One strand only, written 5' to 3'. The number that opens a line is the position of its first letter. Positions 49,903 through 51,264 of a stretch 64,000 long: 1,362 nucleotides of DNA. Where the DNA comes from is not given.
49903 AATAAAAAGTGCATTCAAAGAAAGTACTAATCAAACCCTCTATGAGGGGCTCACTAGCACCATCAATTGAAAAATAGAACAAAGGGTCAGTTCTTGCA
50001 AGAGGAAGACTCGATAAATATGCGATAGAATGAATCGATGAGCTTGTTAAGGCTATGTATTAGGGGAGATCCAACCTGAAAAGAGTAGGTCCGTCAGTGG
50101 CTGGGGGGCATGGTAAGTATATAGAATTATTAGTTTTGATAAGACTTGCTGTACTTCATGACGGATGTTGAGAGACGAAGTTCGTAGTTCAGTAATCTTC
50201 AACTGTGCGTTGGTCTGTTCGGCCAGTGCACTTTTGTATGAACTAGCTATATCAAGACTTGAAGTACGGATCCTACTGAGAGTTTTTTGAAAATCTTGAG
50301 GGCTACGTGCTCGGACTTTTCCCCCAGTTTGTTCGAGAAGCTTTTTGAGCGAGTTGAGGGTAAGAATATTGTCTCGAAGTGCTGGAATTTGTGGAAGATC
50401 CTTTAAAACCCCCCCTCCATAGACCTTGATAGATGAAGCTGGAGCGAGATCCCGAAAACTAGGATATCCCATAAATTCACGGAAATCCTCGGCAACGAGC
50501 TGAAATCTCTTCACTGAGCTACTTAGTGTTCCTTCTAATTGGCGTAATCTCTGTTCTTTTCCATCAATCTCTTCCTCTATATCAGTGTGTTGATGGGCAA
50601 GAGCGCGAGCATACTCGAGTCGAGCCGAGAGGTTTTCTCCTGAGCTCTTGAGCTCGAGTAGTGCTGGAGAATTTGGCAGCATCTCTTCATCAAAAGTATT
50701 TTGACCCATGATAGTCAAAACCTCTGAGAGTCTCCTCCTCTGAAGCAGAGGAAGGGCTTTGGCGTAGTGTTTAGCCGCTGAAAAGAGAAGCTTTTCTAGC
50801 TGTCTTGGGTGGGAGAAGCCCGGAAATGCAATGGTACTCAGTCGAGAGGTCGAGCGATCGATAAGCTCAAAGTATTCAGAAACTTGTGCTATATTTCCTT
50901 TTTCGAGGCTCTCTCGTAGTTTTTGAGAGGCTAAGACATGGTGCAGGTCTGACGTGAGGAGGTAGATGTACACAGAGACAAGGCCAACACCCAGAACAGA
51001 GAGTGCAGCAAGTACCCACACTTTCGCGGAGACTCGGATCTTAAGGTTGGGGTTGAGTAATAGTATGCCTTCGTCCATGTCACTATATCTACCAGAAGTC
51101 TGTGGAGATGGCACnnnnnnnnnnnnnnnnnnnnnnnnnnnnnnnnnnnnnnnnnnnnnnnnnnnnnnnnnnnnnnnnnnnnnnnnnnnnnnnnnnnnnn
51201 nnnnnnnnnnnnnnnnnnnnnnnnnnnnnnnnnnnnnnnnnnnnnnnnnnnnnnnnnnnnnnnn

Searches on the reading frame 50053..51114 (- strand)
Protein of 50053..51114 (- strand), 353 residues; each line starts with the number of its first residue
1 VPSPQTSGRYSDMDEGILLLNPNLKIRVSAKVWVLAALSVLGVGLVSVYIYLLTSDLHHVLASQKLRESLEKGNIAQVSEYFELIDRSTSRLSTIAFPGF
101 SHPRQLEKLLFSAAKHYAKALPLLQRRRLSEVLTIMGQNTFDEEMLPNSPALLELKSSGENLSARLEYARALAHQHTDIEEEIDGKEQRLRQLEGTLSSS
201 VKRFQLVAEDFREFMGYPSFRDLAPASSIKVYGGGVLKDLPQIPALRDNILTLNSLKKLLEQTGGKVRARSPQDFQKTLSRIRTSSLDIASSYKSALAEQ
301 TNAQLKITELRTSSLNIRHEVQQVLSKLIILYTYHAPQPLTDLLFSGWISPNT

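Call 70: search_protein_families(library=pfam, proteins=[window:50053-51114:-], max_evalue=1)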
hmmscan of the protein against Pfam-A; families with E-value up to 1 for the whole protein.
window:50053-51114:- (353 aa): 3 families
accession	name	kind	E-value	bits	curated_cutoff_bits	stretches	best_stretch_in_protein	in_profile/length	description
PF08702.15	Fib_alpha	-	0.024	15.3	29.9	1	157-207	71-121/143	Fibrinogen alpha/beta chain family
PF07544.18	Med9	-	0.16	12.5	26.9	1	161-197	30-66/80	RNA polymerase II transcription mediator complex subunit 9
PF23991.1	DUF7310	-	0.21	12.5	40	1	163-199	19-55/83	Coiled-coil region of unknown function (DUF7310)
